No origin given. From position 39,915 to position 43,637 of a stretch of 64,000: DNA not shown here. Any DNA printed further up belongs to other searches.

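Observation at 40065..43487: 1140-aa secreted PKD + beta-helix + GH5-like glycosidase in an organism with otherwise minimal metabolism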

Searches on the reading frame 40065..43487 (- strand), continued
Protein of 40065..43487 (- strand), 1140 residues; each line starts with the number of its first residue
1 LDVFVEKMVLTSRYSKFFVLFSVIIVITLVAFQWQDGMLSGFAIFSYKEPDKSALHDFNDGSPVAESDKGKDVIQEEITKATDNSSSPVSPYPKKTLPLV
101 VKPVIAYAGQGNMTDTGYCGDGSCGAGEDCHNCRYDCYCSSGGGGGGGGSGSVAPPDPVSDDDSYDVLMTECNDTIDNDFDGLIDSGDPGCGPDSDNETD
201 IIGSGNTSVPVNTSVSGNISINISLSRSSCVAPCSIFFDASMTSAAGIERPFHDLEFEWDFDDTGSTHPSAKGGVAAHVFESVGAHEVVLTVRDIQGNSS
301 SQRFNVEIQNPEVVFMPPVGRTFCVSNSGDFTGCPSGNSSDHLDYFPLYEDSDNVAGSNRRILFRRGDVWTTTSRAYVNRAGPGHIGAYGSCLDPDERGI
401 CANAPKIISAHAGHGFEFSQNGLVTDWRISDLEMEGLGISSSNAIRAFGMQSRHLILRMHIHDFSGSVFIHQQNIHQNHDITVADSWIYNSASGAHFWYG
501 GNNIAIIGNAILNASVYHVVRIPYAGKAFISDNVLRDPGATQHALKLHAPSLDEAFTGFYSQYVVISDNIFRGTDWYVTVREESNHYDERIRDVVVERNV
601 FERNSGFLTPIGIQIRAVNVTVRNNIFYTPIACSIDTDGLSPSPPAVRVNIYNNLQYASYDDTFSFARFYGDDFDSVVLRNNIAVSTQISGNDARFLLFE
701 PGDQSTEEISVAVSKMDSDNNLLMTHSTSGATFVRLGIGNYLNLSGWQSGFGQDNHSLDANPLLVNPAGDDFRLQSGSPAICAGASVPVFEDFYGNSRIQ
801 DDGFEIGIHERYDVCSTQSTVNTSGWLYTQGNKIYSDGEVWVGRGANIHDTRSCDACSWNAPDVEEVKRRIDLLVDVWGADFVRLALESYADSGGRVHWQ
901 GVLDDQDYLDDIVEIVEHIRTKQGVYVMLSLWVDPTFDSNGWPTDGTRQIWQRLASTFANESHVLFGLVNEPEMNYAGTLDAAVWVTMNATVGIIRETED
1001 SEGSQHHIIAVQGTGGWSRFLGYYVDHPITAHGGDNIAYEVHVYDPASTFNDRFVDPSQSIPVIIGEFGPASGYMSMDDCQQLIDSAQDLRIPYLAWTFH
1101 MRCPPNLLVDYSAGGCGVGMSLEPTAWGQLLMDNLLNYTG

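Call 9: find_homologous_proteins(query=window:40065-43487:-, max_evalue=0.001)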
Query window:40065-43487:- (1140 aa): 111 proteins with E <= 0.001 among 8000 candidates.
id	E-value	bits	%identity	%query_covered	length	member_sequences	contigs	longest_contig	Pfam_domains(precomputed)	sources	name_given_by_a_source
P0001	0.0e+0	2661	100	99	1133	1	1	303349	PF00150.25,PF00801.27,PF18911.7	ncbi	-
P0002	4.2e-152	527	35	51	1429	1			PF22352.3,PF00801.27,PF18981.7,PF16403.12,PF19077.7,PF18911.7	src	-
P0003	3.8e-85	305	30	50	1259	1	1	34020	PF13229.13,PF00801.27,PF18911.7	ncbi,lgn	-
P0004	7.7e-81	291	35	52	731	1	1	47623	PF13229.13,PF00801.27,PF05345.19,PF18911.7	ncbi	-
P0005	3.5e-74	269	34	53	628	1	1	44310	PF00801.27,PF18911.7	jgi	jgi:PKD repeat protein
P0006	8.0e-73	264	32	52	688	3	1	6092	PF13229.13,PF00801.27,PF05345.19,PF18911.7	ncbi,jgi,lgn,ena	-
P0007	1.9e-70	256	31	52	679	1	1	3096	PF00801.27,PF05345.19,PF18911.7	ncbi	-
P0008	5.2e-70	255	31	52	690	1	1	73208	PF13229.13,PF00801.27,PF05345.19,PF18911.7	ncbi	-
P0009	3.3e-69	252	30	52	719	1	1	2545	PF00801.27,PF05345.19,PF18911.7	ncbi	-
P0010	1.2e-68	250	33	57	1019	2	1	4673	PF00801.27,PF00041.28,PF18911.7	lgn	-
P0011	1.2e-64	237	28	52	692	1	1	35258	PF13229.13,PF00801.27,PF05345.19,PF18911.7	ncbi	-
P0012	9.5e-63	231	32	54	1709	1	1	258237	PF07495.20,PF27332.1,PF13229.13,PF00801.27,PF17957.8,PF13385.14,PF13750.13,PF12245.15,PF18911.7,PF17936.8,PF08480.17,PF19077.7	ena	-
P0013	1.0e-62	231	32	52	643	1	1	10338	PF00801.27,PF18911.7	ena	-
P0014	2.1e-62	230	30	52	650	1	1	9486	PF00801.27,PF18911.7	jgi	jgi:PKD repeat protein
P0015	2.8e-59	219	31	52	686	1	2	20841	PF00801.27,PF18911.7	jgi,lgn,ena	-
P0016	6.0e-59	218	32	52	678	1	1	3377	PF00801.27,PF18911.7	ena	-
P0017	1.2e-55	207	32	51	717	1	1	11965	PF00801.27,PF18911.7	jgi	jgi:hypothetical protein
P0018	5.3e-54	202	35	41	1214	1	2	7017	PF21027.4,PF22352.3,PF00801.27,PF18911.7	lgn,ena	-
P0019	7.9e-54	201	29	51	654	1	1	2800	PF00801.27,PF18911.7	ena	-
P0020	1.3e-53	200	33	52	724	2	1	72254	PF00801.27,PF18911.7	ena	-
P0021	3.2e-53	199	31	51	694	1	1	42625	PF22352.3,PF00801.27,PF18911.7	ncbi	-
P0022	5.8e-53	198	33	52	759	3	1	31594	PF00801.27,PF18998.7,PF18911.7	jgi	jgi:hypothetical protein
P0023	8.9e-53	198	33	48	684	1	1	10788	PF18911.7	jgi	-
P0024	1.3e-52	197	31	52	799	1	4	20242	PF22352.3,PF00801.27,PF18981.7,PF18911.7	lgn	-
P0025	1.7e-52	197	30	54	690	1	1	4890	PF00801.27,PF18911.7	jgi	jgi:hypothetical protein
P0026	3.3e-52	196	30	51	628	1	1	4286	PF00801.27,PF18911.7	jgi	jgi:hypothetical protein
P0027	5.0e-52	195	31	53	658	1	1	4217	PF00801.27,PF18911.7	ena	-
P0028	1.5e-51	194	31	52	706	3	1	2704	PF00801.27,PF18911.7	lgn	-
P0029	3.2e-51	192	31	52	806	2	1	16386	PF22352.3,PF00801.27,PF18981.7,PF18911.7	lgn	-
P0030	3.3e-51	192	30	52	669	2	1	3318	PF00801.27,PF18911.7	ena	-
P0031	1.2e-50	191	30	52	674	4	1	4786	PF00801.27,PF18911.7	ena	-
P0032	1.7e-50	190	31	52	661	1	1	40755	PF00801.27,PF18911.7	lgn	-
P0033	2.5e-50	190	33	41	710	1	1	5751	PF00801.27,PF18911.7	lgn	-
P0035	3.1e-50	189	30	53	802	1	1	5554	PF00801.27,PF18911.7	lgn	-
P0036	3.7e-50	189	34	41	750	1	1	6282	PF22352.3,PF00801.27,PF18911.7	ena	-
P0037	5.7e-50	188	30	54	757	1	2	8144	PF00801.27,PF18911.7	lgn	-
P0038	7.0e-50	188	31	52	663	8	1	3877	PF00801.27,PF18911.7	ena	-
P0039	1.5e-49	187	32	52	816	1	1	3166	PF00801.27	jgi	jgi:hypothetical protein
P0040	3.4e-49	186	30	52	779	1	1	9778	PF22352.3,PF00801.27,PF18911.7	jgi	jgi:hypothetical protein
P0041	4.6e-49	185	30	52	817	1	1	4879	PF18911.7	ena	-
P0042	8.2e-49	185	31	51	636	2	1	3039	PF00801.27,PF18911.7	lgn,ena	-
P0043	1.2e-48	184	31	51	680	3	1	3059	PF00801.27,PF18998.7,PF18911.7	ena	-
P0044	3.6e-48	182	32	40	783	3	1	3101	PF21027.4,PF22352.3,PF00801.27,PF02010.22,PF18911.7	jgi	jgi:hypothetical protein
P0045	1.4e-47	180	32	52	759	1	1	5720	PF00801.27,PF18911.7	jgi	jgi:hypothetical protein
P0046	2.5e-47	180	28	54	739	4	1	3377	PF00801.27,PF18998.7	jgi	jgi:hypothetical protein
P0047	4.1e-47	179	31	52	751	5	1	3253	PF00801.27,PF18911.7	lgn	-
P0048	4.1e-47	179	29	47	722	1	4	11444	PF00801.27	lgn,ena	-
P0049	1.4e-46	177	30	51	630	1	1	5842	PF00801.27,PF18911.7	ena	-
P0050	4.4e-46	175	31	51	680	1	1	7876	PF00801.27,PF18998.7,PF18911.7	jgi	jgi:hypothetical protein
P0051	8.9e-46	174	29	51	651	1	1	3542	PF00801.27,PF18911.7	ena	-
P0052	1.9e-45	173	34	29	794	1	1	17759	PF00801.27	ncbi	-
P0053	2.3e-45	173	30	51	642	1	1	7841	PF00801.27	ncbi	-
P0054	1.0e-44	171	29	52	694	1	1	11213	PF18911.7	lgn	-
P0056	2.3e-44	170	30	40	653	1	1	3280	PF00801.27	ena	-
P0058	5.6e-44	169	30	51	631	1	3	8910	PF00801.27,PF18911.7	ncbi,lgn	-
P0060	2.0e-43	167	31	52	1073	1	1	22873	PF00801.27,PF18998.7,PF01471.24,PF18911.7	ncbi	ncbi:MAG: peptidoglycan-binding protein, partial [Minisyncoccia bacterium]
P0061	2.2e-43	167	28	52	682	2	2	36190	PF00801.27,PF18911.7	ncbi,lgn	-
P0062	3.0e-43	166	29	52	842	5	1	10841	PF00801.27,PF18911.7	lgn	-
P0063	3.3e-43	166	29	52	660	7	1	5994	PF00801.27,PF18911.7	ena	-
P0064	5.4e-43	165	30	53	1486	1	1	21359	PF02412.24,PF19190.7,PF22352.3,PF00801.27,PF18911.7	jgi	jgi:hypothetical protein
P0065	1.4e-42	164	30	41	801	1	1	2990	PF00801.27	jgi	-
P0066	1.2e-41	161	29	52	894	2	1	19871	PF01839.30,PF12256.15,PF00801.27,PF13517.13,PF18911.7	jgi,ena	-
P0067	2.3e-41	160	31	52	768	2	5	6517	PF13229.13,PF00801.27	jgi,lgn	jgi:hypothetical protein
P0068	2.6e-41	160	30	41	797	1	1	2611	PF00801.27,PF18911.7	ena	-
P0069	4.4e-41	159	30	55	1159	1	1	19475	PF00801.27,PF01471.24,PF18911.7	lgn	-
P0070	1.6e-40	157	30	54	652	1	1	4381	PF00801.27,PF18911.7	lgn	-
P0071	1.7e-40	157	29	52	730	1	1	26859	PF00801.27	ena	-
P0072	6.3e-40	155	30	41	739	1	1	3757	PF00801.27,PF18911.7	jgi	jgi:hypothetical protein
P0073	9.6e-40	154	32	42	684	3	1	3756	PF13229.13,PF00801.27,PF11617.14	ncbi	ncbi:MAG: MopE-related protein, partial [Myxococcota bacterium]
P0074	8.7e-39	151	29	51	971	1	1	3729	PF00801.27,PF01471.24,PF00041.28,PF18911.7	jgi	jgi:chitodextrinase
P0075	9.1e-39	151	31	51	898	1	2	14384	PF00801.27,PF11617.14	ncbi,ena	ncbi:MAG: MopE-related protein [Myxococcota bacterium]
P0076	2.7e-38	150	29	52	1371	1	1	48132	PF00801.27,PF01471.24,PF18911.7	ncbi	-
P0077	5.1e-38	149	30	52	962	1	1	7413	PF00801.27,PF01471.24,PF00041.28,PF18911.7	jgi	jgi:peptidoglycan hydrolase-like protein with peptidoglycan-binding domain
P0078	7.0e-38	148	31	41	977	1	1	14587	PF00801.27,PF01471.24,PF18911.7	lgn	-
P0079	4.2e-37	146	31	39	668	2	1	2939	PF00801.27,PF18998.7,PF18911.7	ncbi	ncbi:MAG: PKD domain-containing protein, partial [Myxococcota bacterium]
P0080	6.8e-36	142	30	51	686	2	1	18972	PF00801.27,PF18911.7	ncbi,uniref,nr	ncbi:PKD domain-containing protein [Anaeromyxobacter sp. PSR-1]|uniref:PKD domain-containing protein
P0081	8.0e-36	142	28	51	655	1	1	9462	PF18911.7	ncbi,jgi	jgi:hypothetical protein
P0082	1.2e-35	141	27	51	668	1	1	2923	PF00801.27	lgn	-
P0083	4.9e-35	139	30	51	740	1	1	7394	PF00801.27,PF18911.7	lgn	-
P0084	4.4e-34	136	28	51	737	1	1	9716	PF00801.27,PF18911.7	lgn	-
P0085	8.4e-34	135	30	50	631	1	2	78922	PF00801.27,PF18911.7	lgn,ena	-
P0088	8.7e-33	131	29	53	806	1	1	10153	PF00801.27,PF11617.14,PF18911.7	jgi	-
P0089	2.1e-32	130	26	54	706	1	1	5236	PF00801.27,PF03160.21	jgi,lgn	jgi:hypothetical protein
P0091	7.9e-31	125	29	51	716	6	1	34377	PF00801.27,PF18911.7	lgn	-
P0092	5.2e-30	122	27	51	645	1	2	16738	PF00801.27,PF18911.7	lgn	-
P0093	3.2e-29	120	28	51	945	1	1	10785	PF01839.30,PF12256.15,PF00801.27,PF10794.16,PF13517.13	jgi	jgi:FG-GAP-like repeat/PKD domain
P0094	5.7e-29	119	27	50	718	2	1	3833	PF00801.27,PF18911.7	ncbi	-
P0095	8.8e-29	118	28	52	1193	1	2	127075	PF00801.27,PF13385.14,PF18911.7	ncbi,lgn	ncbi:MAG: LamG-like jellyroll fold domain-containing protein [Candidatus Pacearchaeota archaeon]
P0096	8.1e-28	115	30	52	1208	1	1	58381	PF19190.7,PF13229.13,PF22352.3,PF18911.7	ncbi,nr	ncbi:MAG: thrombospondin type 3 repeat-containing protein [Planctomycetes bacterium]|nr:thrombospond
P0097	6.5e-27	112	28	52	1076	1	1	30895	PF00801.27,PF01471.24,PF00041.28,PF18911.7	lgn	-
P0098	7.0e-27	112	29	38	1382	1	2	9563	PF19190.7,PF22352.3,PF00801.27,PF13573.13,PF13927.13,PF22842.4,PF18911.7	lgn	-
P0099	1.4e-25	108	27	52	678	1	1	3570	PF18911.7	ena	-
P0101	5.9e-25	106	29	51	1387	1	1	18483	PF19190.7,PF22352.3,PF24517.3,PF18911.7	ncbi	-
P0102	7.5e-25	105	27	50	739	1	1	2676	PF00801.27,PF18911.7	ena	-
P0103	9.9e-24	101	28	38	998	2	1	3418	PF00801.27,PF01471.24,PF18911.7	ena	-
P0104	4.9e-23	99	26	50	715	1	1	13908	PF18911.7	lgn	-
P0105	1.0e-20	91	26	52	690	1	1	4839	PF00801.27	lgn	-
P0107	6.1e-15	72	28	35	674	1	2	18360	PF00801.27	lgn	-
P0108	7.6e-13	65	28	35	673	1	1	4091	PF18911.7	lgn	-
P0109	4.3e-11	60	32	19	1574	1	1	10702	PF22352.3,PF17963.8,PF18911.7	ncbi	-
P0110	6.0e-10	56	24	34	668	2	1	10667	PF00801.27,PF18998.7,PF18911.7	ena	-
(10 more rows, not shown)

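Call 10: list_cluster_members(proteins=[P0001])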
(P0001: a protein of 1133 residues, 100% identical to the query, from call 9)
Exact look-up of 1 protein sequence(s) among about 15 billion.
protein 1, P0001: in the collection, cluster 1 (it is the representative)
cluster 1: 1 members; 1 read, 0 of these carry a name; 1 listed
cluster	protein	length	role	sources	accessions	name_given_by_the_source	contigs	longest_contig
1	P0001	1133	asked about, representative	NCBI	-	-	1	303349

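Call 13: find_encoding_contigs(protein=P0001, flank=10000, max_places=3)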
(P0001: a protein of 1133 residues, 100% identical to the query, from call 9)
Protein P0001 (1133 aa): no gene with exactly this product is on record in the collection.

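Call 40: find_encoding_contigs(protein=P0004, flank=6000, max_places=2)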
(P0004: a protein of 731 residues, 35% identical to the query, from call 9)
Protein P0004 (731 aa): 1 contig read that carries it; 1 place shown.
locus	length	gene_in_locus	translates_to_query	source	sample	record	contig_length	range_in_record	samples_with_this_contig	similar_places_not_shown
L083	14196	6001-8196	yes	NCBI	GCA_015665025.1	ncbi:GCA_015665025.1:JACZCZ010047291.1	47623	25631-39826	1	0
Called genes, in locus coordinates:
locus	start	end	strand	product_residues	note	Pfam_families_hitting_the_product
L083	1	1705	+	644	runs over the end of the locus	PF13522:GATase_6, PF13537:GATase_7, PF00733:Asn_synthase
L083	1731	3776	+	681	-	PF05345:He_PIG, PF00801:PKD (weak), PF18911:PKD_4 (weak)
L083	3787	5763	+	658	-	PF01757:Acyl_transf_3, PF19040:SGNH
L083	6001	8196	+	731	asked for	PF05345:He_PIG, PF00801:PKD (faint), PF18911:PKD_4 (faint), PF13229:Beta_helix (faint)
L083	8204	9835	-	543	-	-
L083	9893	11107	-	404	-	PF13439:Glyco_transf_4 (weak), PF13579:Glyco_trans_4_4, PF20706:GT4-conflict (weak), PF00534:Glycos_transf_1, PF13692:Glyco_trans_1_4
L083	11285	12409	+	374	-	PF00583:Acetyltransf_1, PF13673:Acetyltransf_10 (faint), PF13508:Acetyltransf_7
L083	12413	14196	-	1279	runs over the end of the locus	PF00668:Condensation, PF00501:AMP-binding, PF13193:AMP-binding_C, PF00550:PP-binding, PF00975:Thioesterase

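Call 41: find_encoding_contigs(protein=P0003, flank=6000, max_places=2)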
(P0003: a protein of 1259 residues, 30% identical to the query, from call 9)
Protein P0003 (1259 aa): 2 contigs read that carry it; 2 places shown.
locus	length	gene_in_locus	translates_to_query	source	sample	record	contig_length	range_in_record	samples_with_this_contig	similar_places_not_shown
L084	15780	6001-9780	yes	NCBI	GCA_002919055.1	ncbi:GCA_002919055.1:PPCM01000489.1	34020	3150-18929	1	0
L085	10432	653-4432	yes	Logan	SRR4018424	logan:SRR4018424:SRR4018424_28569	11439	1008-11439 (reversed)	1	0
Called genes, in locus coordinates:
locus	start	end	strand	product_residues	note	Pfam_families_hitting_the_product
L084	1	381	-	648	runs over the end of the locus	PF01839:FG-GAP (faint), PF15907:Itfg2 (faint), PF25292:Beta-prop_CGLA (faint), PF13517:FG-GAP_3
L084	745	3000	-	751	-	PF00672:HAMP, PF00512:HisKA, PF02518:HATPase_c, PF00072:Response_reg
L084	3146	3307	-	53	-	-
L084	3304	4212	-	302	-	PF00497:SBP_bac_3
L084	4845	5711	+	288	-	PF00165:HTH_AraC (weak), PF12833:HTH_18, PF00165:HTH_AraC, PF06445:GyrI-like, PF14526:Cass2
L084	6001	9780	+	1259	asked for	PF00801:PKD, PF18911:PKD_4, PF13229:Beta_helix (faint)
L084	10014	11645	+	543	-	PF00474:SSF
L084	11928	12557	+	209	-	PF01209:Ubie_methyltran, PF13489:Methyltransf_23, PF01135:PCMT, PF13847:Methyltransf_31, PF08241:Methyltransf_11, PF08242:Methyltransf_12, PF13649:Methyltransf_25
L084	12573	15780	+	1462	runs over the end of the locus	PF00668:Condensation, PF00501:AMP-binding, PF13193:AMP-binding_C (weak), PF00550:PP-binding, PF00668:Condensation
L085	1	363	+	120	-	?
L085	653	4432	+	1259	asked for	PF00801:PKD, PF18911:PKD_4, PF13229:Beta_helix (faint)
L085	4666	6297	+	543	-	PF00474:SSF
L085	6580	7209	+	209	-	PF01209:Ubie_methyltran, PF13489:Methyltransf_23, PF01135:PCMT, PF13847:Methyltransf_31, PF08241:Methyltransf_11, PF08242:Methyltransf_12, PF13649:Methyltransf_25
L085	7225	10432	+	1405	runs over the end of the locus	?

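Call 42: find_encoding_contigs(protein=P0008, flank=6000, max_places=2)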
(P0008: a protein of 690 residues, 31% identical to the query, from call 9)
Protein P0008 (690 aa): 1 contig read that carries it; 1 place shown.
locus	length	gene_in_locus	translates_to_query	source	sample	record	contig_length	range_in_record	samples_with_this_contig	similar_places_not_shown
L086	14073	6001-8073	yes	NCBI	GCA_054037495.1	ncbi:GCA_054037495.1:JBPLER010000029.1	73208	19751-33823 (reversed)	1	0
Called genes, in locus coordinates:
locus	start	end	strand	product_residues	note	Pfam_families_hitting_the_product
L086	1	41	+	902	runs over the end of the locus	PF02739:5_3_exonuc_N, PF01367:5_3_exonuc, PF01612:DNA_pol_A_exo1, PF22619:DNA_polI_exo1, PF00476:DNA_pol_A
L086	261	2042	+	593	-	PF00082:Peptidase_S8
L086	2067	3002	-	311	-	PF03747:ADP_ribosyl_GH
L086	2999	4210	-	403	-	PF00817:IMS, PF11798:IMS_HHH (weak), PF11799:IMS_C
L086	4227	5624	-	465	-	PF07602:DUF1565, PF22842:Pel9A-like_beta_helix (faint)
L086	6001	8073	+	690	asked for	PF05345:He_PIG, PF00801:PKD, PF18911:PKD_4, PF13229:Beta_helix (faint)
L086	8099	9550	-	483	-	PF01225:Mur_ligase, PF08245:Mur_ligase_M, PF02875:Mur_ligase_C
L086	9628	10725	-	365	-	PF03033:Glyco_transf_28, PF04101:Glyco_tran_28_C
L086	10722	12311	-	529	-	PF01098:FTSW_RODA_SPOVE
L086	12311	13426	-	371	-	PF00953:Glycos_transf_4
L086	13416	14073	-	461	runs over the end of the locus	PF08245:Mur_ligase_M, PF02875:Mur_ligase_C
